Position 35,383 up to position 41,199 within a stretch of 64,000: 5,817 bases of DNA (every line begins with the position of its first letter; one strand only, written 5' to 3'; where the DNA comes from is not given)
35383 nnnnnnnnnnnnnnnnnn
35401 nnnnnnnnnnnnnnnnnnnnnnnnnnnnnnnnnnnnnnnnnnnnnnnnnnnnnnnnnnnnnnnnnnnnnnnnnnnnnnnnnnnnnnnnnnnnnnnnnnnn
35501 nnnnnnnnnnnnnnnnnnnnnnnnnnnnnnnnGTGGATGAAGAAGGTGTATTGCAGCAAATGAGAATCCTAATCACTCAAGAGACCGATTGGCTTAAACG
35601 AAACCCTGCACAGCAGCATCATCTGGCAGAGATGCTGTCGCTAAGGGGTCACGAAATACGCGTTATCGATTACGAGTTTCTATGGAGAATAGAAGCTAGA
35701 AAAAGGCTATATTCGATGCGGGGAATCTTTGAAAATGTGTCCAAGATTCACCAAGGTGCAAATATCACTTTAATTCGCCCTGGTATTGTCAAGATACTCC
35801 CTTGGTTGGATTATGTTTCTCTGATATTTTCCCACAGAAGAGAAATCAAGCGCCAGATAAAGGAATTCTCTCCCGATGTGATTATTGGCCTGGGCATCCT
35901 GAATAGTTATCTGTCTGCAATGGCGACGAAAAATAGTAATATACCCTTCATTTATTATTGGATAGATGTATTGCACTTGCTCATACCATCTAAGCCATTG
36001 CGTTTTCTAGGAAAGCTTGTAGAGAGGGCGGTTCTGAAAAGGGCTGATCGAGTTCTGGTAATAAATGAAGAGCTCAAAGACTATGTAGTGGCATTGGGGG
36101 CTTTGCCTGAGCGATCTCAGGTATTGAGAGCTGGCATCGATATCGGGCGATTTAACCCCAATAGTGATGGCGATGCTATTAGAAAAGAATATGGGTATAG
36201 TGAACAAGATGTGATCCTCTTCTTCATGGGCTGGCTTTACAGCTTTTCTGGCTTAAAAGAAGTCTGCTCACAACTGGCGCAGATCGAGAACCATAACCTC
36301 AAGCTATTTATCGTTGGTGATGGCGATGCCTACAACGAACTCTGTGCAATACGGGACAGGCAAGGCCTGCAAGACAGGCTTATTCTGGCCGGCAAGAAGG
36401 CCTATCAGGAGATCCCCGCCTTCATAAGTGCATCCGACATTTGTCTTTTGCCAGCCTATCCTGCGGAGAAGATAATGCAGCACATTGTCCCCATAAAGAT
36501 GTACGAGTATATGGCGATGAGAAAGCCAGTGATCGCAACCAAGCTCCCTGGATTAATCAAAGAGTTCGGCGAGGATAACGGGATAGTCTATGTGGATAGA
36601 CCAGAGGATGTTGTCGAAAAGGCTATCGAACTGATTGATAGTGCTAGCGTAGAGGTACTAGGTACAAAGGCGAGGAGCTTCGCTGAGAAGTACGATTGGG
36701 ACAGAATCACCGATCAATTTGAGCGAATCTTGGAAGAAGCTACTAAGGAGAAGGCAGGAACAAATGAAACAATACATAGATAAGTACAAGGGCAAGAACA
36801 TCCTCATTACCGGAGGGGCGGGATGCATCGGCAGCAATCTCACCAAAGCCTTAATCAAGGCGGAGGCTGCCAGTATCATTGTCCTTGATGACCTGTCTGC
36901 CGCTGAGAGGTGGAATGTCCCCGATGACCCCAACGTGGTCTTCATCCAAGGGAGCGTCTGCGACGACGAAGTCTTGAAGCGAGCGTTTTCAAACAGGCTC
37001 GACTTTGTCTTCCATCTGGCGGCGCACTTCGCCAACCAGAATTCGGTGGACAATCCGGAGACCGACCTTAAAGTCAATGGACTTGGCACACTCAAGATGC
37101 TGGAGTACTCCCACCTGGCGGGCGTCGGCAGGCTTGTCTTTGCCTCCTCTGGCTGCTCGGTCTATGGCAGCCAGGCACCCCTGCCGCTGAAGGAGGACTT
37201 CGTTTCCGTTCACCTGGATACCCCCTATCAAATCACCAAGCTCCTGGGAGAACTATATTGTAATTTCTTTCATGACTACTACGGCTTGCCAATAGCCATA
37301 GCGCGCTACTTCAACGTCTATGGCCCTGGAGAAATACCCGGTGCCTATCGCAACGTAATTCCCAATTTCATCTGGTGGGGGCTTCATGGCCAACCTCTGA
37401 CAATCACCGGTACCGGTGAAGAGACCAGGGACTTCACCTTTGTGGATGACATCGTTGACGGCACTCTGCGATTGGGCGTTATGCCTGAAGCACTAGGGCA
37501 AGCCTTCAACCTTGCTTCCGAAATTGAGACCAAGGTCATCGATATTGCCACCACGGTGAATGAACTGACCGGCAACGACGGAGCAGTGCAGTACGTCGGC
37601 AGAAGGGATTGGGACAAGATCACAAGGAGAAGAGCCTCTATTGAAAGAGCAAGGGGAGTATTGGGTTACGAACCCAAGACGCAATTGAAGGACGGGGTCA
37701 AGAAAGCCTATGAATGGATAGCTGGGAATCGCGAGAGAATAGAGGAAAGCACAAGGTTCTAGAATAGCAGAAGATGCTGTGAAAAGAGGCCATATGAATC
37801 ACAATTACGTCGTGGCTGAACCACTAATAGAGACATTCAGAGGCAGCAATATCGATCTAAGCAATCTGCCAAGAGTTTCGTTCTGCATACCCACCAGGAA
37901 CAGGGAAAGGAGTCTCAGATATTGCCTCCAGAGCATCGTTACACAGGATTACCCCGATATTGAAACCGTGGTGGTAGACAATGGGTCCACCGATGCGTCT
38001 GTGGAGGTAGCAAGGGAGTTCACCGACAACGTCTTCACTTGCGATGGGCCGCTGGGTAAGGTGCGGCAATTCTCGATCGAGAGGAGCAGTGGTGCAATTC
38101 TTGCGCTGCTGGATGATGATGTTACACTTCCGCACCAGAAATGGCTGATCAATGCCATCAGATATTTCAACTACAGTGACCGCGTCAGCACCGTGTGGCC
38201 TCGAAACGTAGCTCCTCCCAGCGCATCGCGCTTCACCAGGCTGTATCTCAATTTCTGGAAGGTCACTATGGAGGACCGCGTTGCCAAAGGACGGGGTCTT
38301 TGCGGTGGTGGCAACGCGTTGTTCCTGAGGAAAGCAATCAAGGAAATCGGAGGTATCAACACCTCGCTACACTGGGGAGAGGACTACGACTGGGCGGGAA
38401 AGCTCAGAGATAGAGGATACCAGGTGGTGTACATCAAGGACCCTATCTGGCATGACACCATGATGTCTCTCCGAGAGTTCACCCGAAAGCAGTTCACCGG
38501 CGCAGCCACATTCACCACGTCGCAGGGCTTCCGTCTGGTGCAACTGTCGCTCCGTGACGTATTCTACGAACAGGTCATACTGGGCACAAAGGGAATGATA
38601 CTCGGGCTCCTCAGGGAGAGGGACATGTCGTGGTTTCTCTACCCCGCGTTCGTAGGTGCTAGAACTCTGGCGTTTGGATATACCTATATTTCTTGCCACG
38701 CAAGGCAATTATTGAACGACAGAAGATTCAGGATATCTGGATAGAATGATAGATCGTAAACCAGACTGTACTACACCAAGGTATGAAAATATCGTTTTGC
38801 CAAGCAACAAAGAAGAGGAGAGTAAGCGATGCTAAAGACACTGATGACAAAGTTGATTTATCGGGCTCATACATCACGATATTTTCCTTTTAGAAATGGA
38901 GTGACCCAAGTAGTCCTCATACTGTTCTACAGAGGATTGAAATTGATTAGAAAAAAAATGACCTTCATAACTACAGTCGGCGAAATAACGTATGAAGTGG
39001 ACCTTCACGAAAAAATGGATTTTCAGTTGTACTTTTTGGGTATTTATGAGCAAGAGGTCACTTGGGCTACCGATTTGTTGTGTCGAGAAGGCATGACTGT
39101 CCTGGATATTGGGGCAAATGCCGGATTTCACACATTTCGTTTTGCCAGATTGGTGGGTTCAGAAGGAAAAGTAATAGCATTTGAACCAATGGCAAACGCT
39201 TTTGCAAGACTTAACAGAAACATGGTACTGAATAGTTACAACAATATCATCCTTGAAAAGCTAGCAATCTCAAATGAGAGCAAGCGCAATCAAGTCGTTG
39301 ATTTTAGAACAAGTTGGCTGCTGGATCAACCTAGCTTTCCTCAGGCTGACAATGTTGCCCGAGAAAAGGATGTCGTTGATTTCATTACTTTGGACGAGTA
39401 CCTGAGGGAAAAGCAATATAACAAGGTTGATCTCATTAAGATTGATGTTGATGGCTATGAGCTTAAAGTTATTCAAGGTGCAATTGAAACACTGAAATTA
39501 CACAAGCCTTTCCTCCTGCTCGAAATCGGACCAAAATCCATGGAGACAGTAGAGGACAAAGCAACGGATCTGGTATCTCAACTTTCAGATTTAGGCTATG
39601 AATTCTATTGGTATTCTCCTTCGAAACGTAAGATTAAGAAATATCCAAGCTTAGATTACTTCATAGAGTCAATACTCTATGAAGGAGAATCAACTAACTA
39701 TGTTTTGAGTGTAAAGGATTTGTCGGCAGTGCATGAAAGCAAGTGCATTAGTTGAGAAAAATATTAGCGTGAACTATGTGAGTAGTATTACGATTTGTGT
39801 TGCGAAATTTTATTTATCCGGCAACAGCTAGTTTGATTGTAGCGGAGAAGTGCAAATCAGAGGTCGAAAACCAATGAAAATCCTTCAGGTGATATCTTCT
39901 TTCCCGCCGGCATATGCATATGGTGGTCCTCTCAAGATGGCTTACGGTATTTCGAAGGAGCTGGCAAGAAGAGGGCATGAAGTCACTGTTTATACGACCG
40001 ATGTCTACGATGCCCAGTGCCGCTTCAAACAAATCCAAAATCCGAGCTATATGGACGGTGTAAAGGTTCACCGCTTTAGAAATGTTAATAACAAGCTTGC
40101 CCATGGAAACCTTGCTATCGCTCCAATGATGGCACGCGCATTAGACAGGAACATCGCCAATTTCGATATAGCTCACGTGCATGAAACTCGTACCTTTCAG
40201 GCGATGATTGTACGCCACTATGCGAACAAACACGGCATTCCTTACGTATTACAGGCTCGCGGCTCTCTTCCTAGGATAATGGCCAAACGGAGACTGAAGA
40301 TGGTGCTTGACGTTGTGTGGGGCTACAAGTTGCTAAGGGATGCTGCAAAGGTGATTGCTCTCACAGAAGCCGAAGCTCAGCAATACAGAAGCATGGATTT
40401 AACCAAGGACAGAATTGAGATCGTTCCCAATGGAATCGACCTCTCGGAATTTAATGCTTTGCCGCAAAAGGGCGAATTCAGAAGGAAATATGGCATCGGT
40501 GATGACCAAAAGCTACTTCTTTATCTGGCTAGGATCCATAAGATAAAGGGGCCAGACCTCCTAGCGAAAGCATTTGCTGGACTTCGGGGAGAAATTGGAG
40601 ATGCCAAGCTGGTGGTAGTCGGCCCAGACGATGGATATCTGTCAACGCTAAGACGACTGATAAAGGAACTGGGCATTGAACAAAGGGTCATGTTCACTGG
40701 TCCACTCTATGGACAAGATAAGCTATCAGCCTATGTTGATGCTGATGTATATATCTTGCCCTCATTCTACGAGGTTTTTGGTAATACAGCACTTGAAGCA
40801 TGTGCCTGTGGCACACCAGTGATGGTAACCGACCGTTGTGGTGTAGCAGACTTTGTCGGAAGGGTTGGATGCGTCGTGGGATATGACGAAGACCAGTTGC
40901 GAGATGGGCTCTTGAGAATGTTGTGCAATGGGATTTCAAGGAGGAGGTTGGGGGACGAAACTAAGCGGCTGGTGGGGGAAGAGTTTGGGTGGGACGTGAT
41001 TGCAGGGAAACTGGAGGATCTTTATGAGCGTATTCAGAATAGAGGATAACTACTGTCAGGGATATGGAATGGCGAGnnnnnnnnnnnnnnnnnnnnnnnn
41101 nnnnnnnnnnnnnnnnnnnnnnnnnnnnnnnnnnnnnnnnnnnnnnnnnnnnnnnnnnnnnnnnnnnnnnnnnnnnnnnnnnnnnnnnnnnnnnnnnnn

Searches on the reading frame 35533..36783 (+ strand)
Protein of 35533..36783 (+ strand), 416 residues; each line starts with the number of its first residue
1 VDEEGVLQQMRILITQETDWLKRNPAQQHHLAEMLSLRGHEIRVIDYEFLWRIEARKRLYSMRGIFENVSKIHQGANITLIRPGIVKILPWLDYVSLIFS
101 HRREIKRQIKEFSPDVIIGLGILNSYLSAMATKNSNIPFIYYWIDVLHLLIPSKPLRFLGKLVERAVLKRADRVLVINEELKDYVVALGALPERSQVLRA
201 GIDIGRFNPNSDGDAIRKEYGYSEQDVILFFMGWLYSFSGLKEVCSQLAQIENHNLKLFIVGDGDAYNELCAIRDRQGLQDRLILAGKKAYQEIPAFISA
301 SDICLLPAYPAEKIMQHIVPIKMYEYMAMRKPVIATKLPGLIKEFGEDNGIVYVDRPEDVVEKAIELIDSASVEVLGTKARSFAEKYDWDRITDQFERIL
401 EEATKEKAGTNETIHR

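Call 21: search_protein_families(library=pfam, proteins=[window:35533-36783:+], max_evalue=0.00001)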
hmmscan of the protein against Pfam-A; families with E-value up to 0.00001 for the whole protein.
window:35533-36783:+ (416 aa): 5 families
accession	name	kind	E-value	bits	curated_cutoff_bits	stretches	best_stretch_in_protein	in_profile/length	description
PF13692.12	Glyco_trans_1_4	-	6.6e-19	69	27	1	228-369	3-141/142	Glycosyl transferases group 1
PF00534.26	Glycos_transf_1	-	6.9e-18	65.2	26.4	1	214-371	3-159/172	Glycosyl transferases group 1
PF13439.12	Glyco_transf_4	-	1.6e-12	48.2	28.5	1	29-205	9-169/170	Glycosyltransferase Family 4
PF13579.12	Glyco_trans_4_4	-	7e-10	39.9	29.7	1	30-199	9-156/158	Glycosyl transferase 4-like domain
PF13524.12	Glyco_trans_1_2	-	3.3e-06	27.5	25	1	282-396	28-142/144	Glycosyl transferase-like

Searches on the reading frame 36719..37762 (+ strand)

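Call 21: search_protein_families(library=pfam, proteins=[window:36719-37762:+], max_evalue=0.00001)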
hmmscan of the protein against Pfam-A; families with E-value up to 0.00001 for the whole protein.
window:36719-37762:+ (347 aa): 8 families
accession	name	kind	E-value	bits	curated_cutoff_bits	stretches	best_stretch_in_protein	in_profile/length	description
PF01370.27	Epimerase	-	1.8e-52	178.6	20.9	1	28-265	1-239/240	NAD dependent epimerase/dehydratase family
PF16363.11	GDP_Man_Dehyd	-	2.2e-41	142.8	27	1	29-329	1-331/332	GDP-mannose 4,6 dehydratase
PF02719.21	Polysacc_synt_2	-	6.4e-15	55.5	20.2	1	28-146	1-130/293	Polysaccharide biosynthesis protein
PF01073.25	3Beta_HSD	-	1.4e-12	47.7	22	1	29-150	1-122/280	3-beta hydroxysteroid dehydrogenase/isomerase family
PF07993.18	NAD_binding_4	-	8.1e-07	28.9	20.1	0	90-214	85-220/258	Male sterility protein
PF04321.23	RmlD_sub_bind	-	1.9e-06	27.6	27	1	27-178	2-133/287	RmlD substrate binding domain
PF05368.20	NmrA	-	5.8e-06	26.5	27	1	26-102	3-78/298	NmrA-like family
PF13460.12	NAD_binding_10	-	9.5e-06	26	27.2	0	32-147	1-101/184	NAD(P)H-binding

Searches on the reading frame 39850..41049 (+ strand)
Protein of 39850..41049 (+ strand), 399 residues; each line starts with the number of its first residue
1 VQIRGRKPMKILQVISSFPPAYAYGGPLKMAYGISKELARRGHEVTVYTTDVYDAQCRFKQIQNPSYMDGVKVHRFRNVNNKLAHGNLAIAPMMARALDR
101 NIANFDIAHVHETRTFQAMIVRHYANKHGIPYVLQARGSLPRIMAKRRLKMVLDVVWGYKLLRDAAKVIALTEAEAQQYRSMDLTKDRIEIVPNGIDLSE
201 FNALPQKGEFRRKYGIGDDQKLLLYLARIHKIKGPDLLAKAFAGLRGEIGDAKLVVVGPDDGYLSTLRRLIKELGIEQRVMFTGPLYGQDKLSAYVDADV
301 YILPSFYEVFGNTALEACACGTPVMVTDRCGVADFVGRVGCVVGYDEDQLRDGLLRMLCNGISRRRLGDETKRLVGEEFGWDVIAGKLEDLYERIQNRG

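Call 21: search_protein_families(library=pfam, proteins=[window:39850-41049:+], max_evalue=0.00001)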
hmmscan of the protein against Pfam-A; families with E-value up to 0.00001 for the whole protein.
window:39850-41049:+ (399 aa): 5 families
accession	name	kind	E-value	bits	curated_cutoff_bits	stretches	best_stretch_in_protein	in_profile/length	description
PF00534.26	Glycos_transf_1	-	1.7e-33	116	26.4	1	207-372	2-170/172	Glycosyl transferases group 1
PF13692.12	Glyco_trans_1_4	-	3.8e-28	99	27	1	221-360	2-142/142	Glycosyl transferases group 1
PF13439.12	Glyco_transf_4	-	4.5e-24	85.8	28.5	1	25-199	2-169/170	Glycosyltransferase Family 4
PF13579.12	Glyco_trans_4_4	-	1.2e-21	78.1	29.7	1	25-195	1-158/158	Glycosyl transferase 4-like domain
PF20706.3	GT4-conflict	-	2.1e-15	57.1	26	1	217-338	194-322/385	Family 4 Glycosyltransferase in conflict systems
